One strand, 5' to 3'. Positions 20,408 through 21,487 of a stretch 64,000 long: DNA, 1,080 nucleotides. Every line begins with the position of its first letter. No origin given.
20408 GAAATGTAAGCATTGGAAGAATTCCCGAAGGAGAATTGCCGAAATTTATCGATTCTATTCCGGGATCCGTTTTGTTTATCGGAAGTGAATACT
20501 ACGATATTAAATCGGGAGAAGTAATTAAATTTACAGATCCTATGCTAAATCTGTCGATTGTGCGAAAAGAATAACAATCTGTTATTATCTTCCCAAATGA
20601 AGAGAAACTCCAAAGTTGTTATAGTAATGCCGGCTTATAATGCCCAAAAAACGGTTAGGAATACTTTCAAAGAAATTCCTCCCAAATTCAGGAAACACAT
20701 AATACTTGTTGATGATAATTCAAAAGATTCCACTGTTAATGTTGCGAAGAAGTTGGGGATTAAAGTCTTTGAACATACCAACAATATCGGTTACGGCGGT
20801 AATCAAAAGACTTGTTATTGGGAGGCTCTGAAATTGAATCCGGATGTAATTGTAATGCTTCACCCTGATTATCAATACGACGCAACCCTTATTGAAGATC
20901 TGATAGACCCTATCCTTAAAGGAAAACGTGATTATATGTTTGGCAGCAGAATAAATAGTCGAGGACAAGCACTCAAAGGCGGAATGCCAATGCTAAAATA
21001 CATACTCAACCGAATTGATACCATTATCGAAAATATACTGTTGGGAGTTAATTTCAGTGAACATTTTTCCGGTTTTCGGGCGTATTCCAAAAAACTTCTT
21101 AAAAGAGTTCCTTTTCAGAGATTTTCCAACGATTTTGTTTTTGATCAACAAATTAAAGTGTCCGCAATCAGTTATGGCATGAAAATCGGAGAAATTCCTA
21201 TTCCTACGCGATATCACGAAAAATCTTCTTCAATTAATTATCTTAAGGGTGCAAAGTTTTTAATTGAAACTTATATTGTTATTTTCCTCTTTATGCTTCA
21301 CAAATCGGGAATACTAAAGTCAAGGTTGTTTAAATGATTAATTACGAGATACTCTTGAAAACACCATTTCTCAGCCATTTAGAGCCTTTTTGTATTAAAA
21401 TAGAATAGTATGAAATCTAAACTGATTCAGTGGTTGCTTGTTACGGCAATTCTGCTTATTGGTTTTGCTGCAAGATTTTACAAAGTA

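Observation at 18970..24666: PMT_2/GT39-like trio with an embedded polyprenol-phosphate sugar synthase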

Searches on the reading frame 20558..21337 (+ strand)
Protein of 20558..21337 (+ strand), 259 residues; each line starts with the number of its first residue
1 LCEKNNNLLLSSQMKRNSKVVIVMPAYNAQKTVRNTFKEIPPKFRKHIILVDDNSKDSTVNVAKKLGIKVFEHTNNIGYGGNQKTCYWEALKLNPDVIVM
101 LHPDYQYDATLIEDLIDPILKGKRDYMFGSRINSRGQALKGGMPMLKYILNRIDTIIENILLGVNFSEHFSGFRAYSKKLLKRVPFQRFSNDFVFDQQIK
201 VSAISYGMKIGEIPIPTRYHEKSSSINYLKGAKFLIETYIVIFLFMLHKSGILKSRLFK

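Call 5: search_protein_families(library=pfam, proteins=[window:20558-21337:+], max_evalue=0.01)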
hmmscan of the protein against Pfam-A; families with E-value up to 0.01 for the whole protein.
window:20558-21337:+ (259 aa): 1 family
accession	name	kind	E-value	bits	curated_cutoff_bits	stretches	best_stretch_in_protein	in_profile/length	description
PF00535.33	Glycos_transf_2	-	8.7e-19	68.5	23.3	1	22-183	2-166/168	Glycosyl transferase family 2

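Call 6: search_protein_families(library=ncbifam, proteins=[window:20558-21337:+], max_evalue=0.01)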
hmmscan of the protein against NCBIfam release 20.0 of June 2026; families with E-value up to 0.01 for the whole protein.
window:20558-21337:+ (259 aa): 12 families
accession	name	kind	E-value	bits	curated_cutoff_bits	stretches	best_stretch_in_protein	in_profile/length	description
TIGR04182.1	glyco_TIGR04182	equivalog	5.8e-22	78.4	325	1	19-224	1-197/293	S-layer glycoprotein N-glycosyltransferase AglJ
NF058614.1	PPMAGASynPpgS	equivalog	6.6e-14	51.9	370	1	20-224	2-203/226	polyprenyl-phospho-N-acetylgalactosaminyl synthase PpgS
NF041391.1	DPhHxTase_Halo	equivalog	1.7e-11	43.5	375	1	24-233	1-199/213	dolichyl-phosphate hexose transferase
NF010496.0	PRK13915.1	equivalog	4.4e-10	39.1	262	1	13-122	26-145/307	glucosyl-3-phosphoglycerate synthase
TIGR04283.1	glyco_like_mftF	equivalog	4.4e-08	33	182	1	22-140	3-119/221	TIGR04283 family arsenosugar biosynthesis glycosyltransferase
NF047588.1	GlcsyltransPgfSStrep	equivalog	4.6e-05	22.8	500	1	19-212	2-199/308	glycosyltransferase PgfS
TIGR03937.1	PgaC_IcaA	equivalog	0.00016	20.8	422.3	1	11-66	38-95/407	poly-beta-1,6-N-acetyl-D-glucosamine synthase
TIGR03469.1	HpnB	hypoth_equivalog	0.00047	19.3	379.25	1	15-68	41-97/386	hopene-associated glycosyltransferase HpnB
NF047683.1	TeichurnBiosyTuaG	equivalog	0.00061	19.5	400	1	15-65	3-55/252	teichuronic acid biosynthesis protein TuaG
TIGR03965.1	mycofact_glyco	equivalog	0.0012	17.8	280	1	15-78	71-141/467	mycofactocin biosynthesis glycosyltransferase MftF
NF007482.0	PRK10073.1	equivalog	0.0018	17.3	423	1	14-66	2-56/334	glycosyltransferase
NF053739.1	GlytfEpsEBac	equivalog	0.0071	15.3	450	0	19-72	2-57/265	glycosyltransferase EpsE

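Call 13: search_solved_structures(query=window:20558-21337:+, max_evalue=0.01, show_alignments=2)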
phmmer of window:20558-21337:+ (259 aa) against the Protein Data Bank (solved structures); distinct sequences matched with E-value up to 0.01: 1.
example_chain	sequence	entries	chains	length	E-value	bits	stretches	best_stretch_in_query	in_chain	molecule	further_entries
5mlz_A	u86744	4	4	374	1.4e-06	31.6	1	16-197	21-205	Dolichol monophosphate mannose synthase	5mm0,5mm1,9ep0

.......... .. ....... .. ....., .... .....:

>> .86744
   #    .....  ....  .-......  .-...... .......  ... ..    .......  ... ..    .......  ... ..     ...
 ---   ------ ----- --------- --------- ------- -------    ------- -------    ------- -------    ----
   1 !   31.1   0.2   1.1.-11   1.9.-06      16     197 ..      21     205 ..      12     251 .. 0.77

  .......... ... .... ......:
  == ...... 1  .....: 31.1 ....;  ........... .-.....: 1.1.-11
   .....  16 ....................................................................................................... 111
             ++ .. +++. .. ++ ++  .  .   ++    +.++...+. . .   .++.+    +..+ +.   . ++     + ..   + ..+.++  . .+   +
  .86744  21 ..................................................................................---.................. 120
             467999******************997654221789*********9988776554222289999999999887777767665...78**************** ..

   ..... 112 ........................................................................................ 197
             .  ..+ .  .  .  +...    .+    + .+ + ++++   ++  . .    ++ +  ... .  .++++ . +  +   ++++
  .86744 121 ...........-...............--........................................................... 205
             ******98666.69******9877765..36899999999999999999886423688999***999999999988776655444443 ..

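Call 28: find_homologous_proteins(query=window:20597-21334:+)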
Query seq(246 aa) (246 aa): 8000 proteins with E <= 0.001 among 8000 candidates; the best 120 are listed.
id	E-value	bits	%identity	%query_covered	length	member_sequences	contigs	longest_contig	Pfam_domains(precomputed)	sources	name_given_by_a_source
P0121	9.8e-160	548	100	100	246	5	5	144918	PF00535.33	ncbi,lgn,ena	-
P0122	1.7e-150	517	93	100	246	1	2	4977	PF00535.33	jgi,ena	-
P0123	2.1e-130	452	79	100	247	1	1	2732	PF00535.33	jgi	jgi:glycosyltransferase involved in cell wall biosynthesis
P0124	7.1e-126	437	78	99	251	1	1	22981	PF00535.33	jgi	jgi:glycosyltransferase involved in cell wall biosynthesis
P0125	1.1e-124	433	76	99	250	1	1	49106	PF00535.33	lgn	-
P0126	2.7e-124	432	77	100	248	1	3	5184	PF00535.33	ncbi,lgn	-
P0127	3.4e-124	431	76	99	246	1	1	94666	PF00535.33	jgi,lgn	jgi:glycosyltransferase involved in cell wall biosynthesis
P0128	5.1e-124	431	77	99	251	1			PF00535.33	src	-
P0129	1.1e-123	430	78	100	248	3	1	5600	PF00535.33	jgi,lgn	-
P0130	1.2e-123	430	78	99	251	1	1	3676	PF00535.33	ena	-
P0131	8.6e-123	427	76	100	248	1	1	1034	PF00535.33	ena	-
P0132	9.8e-122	423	75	99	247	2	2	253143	PF00535.33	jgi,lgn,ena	-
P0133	7.7e-121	420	74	100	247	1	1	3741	PF00535.33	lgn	-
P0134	1.7e-120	419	75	99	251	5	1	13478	PF00535.33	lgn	-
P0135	1.1e-119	417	75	100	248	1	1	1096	PF00535.33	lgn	-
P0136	1.5e-119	416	73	99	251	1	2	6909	PF00535.33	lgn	-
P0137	5.0e-119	414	73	99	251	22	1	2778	PF00535.33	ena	-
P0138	6.1e-119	414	72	100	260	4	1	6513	PF00535.33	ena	-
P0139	1.5e-118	413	73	100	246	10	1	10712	PF00535.33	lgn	-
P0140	2.2e-118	412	72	100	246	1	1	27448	PF00535.33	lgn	-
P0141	5.6e-118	411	73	100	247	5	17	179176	PF00535.33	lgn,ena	-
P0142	8.2e-118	410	71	100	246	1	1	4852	PF00535.33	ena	-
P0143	9.0e-118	410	72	96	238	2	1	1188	PF00535.33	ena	-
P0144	9.2e-118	410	72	100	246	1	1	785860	PF00535.33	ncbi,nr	ncbi:MAG: glycosyl transferase family 2 [Patescibacteria group bacterium]|nr:MAG: glycosyl transfera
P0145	2.0e-117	409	73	100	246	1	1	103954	PF00535.33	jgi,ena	-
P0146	3.4e-117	408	73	99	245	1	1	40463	PF00535.33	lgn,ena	-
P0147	3.5e-117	408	71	100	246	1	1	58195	PF00535.33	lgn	-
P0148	4.3e-117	408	72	100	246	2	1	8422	PF00535.33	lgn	-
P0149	9.5e-117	407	71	100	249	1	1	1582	PF00535.33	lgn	-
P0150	9.9e-117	407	72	99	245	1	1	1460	PF00535.33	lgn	-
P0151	1.6e-116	406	73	99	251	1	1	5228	PF00535.33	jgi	jgi:glycosyltransferase involved in cell wall biosynthesis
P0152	1.7e-116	406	70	99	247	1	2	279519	PF00535.33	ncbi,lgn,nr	ncbi:glycosyltransferase family 2 protein [Candidatus Daviesbacteria bacterium]|nr:glycosyltransfera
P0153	2.3e-116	406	71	100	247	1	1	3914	PF00535.33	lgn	-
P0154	2.6e-116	406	70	100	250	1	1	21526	PF00535.33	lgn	-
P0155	2.8e-116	405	70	100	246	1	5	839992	PF00535.33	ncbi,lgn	-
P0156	3.8e-116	405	72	100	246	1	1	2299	PF00535.33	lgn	-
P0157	4.1e-116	405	73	96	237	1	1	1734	PF00535.33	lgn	-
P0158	4.7e-116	405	71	100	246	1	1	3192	PF00535.33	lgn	-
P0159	5.7e-116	404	71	100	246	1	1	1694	PF00535.33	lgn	-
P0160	5.8e-116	404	71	99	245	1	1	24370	PF00535.33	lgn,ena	-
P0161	7.0e-116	404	73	98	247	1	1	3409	PF00535.33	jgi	-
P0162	7.5e-116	404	71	100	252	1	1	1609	PF00535.33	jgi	jgi:glycosyltransferase involved in cell wall biosynthesis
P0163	8.0e-116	404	70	99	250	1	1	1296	PF00535.33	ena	-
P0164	8.4e-116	404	72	99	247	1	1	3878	PF00535.33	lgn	-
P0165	9.0e-116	404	73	100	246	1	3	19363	PF00535.33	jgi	jgi:glycosyltransferase involved in cell wall biosynthesis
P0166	1.1e-115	403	71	100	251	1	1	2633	PF00535.33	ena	-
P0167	1.1e-115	403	70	99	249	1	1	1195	PF00535.33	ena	-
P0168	1.2e-115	403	70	100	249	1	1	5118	PF00535.33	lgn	-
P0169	1.2e-115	403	71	99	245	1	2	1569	PF00535.33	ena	-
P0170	1.4e-115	403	71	100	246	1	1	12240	PF00535.33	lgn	-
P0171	1.6e-115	403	73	99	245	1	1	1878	PF00535.33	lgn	-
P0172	1.6e-115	403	71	100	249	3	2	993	PF00535.33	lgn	-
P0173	2.0e-115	403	72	98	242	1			PF00535.33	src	-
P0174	2.5e-115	402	70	100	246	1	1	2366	PF00535.33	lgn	-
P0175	2.6e-115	402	70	99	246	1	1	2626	PF00535.33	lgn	-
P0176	3.7e-115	402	70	100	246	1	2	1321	PF00535.33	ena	-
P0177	4.1e-115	402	71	99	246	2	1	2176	PF00535.33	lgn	-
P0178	4.3e-115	402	72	100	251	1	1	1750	PF00535.33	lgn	-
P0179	4.3e-115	402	70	100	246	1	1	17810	PF00535.33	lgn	-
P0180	5.2e-115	401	70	100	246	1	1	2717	PF00535.33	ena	-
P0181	5.5e-115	401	70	99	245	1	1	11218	PF00535.33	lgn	-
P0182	5.7e-115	401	72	99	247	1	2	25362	PF00535.33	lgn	-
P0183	7.0e-115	401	70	100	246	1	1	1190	PF00535.33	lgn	-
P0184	7.7e-115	401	71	98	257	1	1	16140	PF00535.33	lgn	-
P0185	8.1e-115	401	70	100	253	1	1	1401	PF00535.33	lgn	-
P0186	9.5e-115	400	71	99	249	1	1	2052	PF00535.33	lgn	-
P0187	9.9e-115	400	70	99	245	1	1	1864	PF00535.33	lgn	-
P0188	1.1e-114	400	73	98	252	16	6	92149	PF00535.33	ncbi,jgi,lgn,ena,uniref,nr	ncbi:hypothetical protein A2210_00435 [Candidatus Woesebacteria bacterium RIFOXYA1_FULL_40_18]|unire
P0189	1.2e-114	400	71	100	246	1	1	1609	PF00535.33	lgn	-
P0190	1.2e-114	400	69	100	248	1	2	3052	PF00535.33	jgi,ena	-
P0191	1.3e-114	400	70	100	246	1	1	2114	PF00535.33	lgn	-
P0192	1.8e-114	400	70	100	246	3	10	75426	PF00535.33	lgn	-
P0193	2.0e-114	399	71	99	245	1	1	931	PF00535.33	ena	-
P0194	2.1e-114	399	70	100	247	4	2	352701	PF00535.33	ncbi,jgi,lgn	jgi:glycosyltransferase involved in cell wall biosynthesis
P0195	2.9e-114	399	71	98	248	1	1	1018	PF00535.33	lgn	-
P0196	3.1e-114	399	69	100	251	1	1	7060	PF00535.33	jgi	jgi:glycosyltransferase involved in cell wall biosynthesis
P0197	3.1e-114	399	70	99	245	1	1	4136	PF00535.33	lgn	-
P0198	3.5e-114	399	70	100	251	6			PF00535.33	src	-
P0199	3.8e-114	398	69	99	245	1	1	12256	PF00535.33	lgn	-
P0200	4.6e-114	398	70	99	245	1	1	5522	PF00535.33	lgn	-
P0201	4.6e-114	398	70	100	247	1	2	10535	PF00535.33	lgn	-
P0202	5.3e-114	398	71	98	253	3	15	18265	PF00535.33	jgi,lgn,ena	-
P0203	6.1e-114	398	73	99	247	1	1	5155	PF00535.33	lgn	-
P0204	6.5e-114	398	71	100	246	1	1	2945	PF00535.33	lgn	-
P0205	7.1e-114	398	69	100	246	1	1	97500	PF00535.33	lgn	-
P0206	7.7e-114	397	70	99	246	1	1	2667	PF00535.33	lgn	-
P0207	8.1e-114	397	69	100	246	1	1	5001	PF00535.33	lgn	-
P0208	9.6e-114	397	68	100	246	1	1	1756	PF00535.33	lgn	-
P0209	9.6e-114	397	70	100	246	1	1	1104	PF00535.33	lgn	-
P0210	1.1e-113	397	71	99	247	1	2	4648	PF00535.33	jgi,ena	-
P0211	1.7e-113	396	71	100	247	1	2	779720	PF00535.33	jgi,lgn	jgi:glycosyltransferase involved in cell wall biosynthesis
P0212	1.7e-113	396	70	99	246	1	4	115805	PF00535.33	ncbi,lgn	-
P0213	1.9e-113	396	70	99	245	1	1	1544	PF00535.33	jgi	jgi:glycosyltransferase involved in cell wall biosynthesis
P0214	2.0e-113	396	70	99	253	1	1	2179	PF00535.33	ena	-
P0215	2.0e-113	396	68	100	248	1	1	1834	PF00535.33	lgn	-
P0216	2.1e-113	396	68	99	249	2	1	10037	PF00535.33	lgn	-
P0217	2.2e-113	396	70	100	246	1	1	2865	PF00535.33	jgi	-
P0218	2.7e-113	396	70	100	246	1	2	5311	PF00535.33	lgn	-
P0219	2.8e-113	396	72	96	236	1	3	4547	PF00535.33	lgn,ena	-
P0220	3.1e-113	395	70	100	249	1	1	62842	PF00535.33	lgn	-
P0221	3.1e-113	395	70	100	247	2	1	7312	PF00535.33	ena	-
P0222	3.2e-113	395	69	100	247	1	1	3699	PF00535.33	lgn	-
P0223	3.2e-113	395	70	100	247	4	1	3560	PF00535.33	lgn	-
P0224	3.3e-113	395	69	99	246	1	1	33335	PF00535.33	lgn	-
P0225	3.6e-113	395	69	99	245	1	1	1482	PF00535.33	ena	-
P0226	3.6e-113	395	69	100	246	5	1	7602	PF00535.33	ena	-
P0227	3.9e-113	395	69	99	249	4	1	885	PF00535.33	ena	-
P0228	4.5e-113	395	70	99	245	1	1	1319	PF00535.33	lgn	-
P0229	4.6e-113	395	70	98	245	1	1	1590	PF00535.33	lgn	-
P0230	4.6e-113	395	70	99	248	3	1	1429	PF00535.33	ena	-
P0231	5.1e-113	395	69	99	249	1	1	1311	PF00535.33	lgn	-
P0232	5.8e-113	395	69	98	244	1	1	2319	PF00535.33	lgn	-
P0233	7.8e-113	394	68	100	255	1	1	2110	PF00535.33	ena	-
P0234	8.1e-113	394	69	100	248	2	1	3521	PF00535.33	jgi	-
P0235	8.7e-113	394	69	100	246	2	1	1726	PF00535.33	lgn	-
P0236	9.1e-113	394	72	99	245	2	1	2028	PF00535.33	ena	-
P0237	9.4e-113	394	70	100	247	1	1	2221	PF00535.33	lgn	-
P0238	9.7e-113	394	69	100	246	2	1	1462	PF00535.33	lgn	-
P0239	9.8e-113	394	71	100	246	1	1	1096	PF00535.33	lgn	-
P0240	1.0e-112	394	69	100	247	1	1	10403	PF00535.33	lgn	-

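Call 29: find_encoding_contigs(protein=P0125, flank=10000, max_places=1)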
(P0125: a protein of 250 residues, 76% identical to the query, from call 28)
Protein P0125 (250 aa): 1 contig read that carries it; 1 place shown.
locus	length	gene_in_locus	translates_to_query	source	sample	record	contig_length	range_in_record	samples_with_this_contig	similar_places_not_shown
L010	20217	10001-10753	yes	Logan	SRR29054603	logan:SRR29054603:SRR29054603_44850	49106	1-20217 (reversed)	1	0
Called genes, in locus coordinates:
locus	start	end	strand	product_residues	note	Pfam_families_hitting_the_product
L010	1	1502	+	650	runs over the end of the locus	-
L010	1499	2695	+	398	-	PF09594:GT87 (weak)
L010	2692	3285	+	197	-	-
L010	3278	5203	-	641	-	-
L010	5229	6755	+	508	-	PF02366:PMT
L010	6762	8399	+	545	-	PF13231:PMT_2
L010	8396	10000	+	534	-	PF13231:PMT_2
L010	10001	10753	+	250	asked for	PF00535:Glycos_transf_2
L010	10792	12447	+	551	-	PF02366:PMT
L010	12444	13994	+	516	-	PF13231:PMT_2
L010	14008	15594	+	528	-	PF02366:PMT, PF13231:PMT_2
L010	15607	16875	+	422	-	PF01266:DAO, PF01593:Amino_oxidase, PF07992:Pyr_redox_2 (faint), PF13450:NAD_binding_8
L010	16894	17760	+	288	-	PF00535:Glycos_transf_2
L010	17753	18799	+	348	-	PF13579:Glyco_trans_4_4, PF13439:Glyco_transf_4, PF00534:Glycos_transf_1, PF13692:Glyco_trans_1_4, PF13524:Glyco_trans_1_2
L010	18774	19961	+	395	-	PF04188:Mannosyl_trans2, PF13231:PMT_2 (weak)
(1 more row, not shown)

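Call 30: find_encoding_contigs(protein=P0144, flank=10000, max_places=1)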
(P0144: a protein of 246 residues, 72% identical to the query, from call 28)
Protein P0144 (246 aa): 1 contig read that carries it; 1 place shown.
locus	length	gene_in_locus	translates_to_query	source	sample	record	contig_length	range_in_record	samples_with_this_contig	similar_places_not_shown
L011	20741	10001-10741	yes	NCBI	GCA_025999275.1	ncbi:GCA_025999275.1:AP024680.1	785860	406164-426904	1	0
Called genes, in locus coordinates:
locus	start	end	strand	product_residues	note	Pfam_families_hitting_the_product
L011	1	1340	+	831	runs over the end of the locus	PF00535:Glycos_transf_2, PF13641:Glyco_tranf_2_3, PF10131:PTPS_related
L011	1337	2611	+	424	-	-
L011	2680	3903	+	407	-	-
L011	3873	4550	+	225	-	-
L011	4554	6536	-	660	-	-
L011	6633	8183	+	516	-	-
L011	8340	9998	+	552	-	PF13231:PMT_2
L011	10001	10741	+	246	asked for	PF00535:Glycos_transf_2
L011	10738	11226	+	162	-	-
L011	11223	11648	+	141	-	-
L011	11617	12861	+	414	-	-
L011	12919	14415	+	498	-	PF13231:PMT_2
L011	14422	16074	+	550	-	-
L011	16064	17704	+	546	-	PF02366:PMT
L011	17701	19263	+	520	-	-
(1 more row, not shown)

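Call 31: find_encoding_contigs(protein=P0152, flank=10000, max_places=1)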
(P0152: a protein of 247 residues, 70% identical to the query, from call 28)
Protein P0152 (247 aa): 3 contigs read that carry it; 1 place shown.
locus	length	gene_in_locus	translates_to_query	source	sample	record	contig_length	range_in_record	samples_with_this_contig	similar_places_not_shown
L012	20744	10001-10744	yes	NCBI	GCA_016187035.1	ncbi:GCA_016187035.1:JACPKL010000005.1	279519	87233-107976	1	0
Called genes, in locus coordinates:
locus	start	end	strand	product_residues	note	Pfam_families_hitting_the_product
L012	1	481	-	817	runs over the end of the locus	PF09586:YfhO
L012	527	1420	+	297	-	PF00535:Glycos_transf_2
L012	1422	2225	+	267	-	PF00535:Glycos_transf_2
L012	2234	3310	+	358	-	PF00534:Glycos_transf_1, PF13692:Glyco_trans_1_4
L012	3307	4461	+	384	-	PF06728:PIG-U, PF09594:GT87 (weak)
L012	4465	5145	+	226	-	-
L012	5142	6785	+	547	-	PF13231:PMT_2 (weak)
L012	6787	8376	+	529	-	PF13231:PMT_2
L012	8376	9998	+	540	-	PF02366:PMT (weak), PF13231:PMT_2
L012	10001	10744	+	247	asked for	PF00535:Glycos_transf_2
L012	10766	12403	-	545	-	-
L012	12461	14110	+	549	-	PF02366:PMT, PF13231:PMT_2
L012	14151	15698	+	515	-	PF02366:PMT (weak), PF13231:PMT_2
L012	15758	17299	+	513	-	PF13231:PMT_2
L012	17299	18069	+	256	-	PF00535:Glycos_transf_2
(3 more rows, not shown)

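Call 47: search_solved_structures(query=A3, max_evalue=0.001, show_alignments=2)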
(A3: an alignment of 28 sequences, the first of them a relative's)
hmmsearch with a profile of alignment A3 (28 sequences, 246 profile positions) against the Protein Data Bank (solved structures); distinct sequences matched with E-value up to 0.001: 3.
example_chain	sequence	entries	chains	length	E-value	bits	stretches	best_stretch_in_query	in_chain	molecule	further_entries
5mlz_A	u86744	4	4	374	2.1e-08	37.3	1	4-168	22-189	Dolichol monophosphate mannose synthase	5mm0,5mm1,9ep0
8vh7_A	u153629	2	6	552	6.1e-05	26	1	4-109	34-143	Heparosan synthase B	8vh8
8viw_A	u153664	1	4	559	6.3e-05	25.9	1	4-109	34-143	Heparosan synthase B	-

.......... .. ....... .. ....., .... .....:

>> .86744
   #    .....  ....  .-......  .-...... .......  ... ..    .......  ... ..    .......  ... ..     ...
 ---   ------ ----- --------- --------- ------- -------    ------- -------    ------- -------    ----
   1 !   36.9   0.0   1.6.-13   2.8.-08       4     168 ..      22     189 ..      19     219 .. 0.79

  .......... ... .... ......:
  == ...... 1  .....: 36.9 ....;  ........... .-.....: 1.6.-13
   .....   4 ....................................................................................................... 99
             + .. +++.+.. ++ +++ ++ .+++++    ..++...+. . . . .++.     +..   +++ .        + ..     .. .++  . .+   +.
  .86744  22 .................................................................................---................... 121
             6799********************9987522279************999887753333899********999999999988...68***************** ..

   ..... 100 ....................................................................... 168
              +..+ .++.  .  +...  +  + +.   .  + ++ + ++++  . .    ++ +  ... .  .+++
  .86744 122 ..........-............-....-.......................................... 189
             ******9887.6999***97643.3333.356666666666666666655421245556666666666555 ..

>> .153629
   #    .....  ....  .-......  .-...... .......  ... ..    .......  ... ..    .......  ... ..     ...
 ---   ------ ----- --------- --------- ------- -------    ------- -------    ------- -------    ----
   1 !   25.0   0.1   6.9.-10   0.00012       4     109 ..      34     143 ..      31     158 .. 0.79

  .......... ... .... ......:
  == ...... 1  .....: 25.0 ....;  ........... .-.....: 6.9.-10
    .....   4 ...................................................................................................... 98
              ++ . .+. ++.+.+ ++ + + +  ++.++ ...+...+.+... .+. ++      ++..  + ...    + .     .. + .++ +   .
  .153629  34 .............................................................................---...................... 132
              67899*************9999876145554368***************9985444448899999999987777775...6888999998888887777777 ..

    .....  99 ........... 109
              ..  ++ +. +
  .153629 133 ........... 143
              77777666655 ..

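Call 57: find_encoding_contigs(protein=P0155, flank=8000, max_places=1)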
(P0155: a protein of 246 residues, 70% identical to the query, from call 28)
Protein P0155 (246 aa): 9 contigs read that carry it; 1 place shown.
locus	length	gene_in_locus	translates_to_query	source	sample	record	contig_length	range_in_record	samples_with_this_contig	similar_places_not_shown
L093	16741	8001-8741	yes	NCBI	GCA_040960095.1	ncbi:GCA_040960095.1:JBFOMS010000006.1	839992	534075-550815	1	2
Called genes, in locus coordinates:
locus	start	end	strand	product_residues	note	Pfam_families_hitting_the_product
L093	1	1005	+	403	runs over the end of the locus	PF09594:GT87 (weak)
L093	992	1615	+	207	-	-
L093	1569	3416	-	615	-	-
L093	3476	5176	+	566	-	PF02366:PMT, PF13231:PMT_2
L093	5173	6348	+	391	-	PF13231:PMT_2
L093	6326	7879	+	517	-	PF13231:PMT_2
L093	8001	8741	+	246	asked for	PF00535:Glycos_transf_2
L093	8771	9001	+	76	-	-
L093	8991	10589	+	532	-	PF13231:PMT_2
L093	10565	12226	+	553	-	PF02366:PMT, PF13231:PMT_2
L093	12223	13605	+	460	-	PF13231:PMT_2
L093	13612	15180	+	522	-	PF02366:PMT, PF13231:PMT_2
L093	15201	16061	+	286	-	PF00535:Glycos_transf_2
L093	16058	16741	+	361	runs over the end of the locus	PF13439:Glyco_transf_4, PF00534:Glycos_transf_1, PF13692:Glyco_trans_1_4, PF13524:Glyco_trans_1_2, PF20706:GT4-conflict (weak)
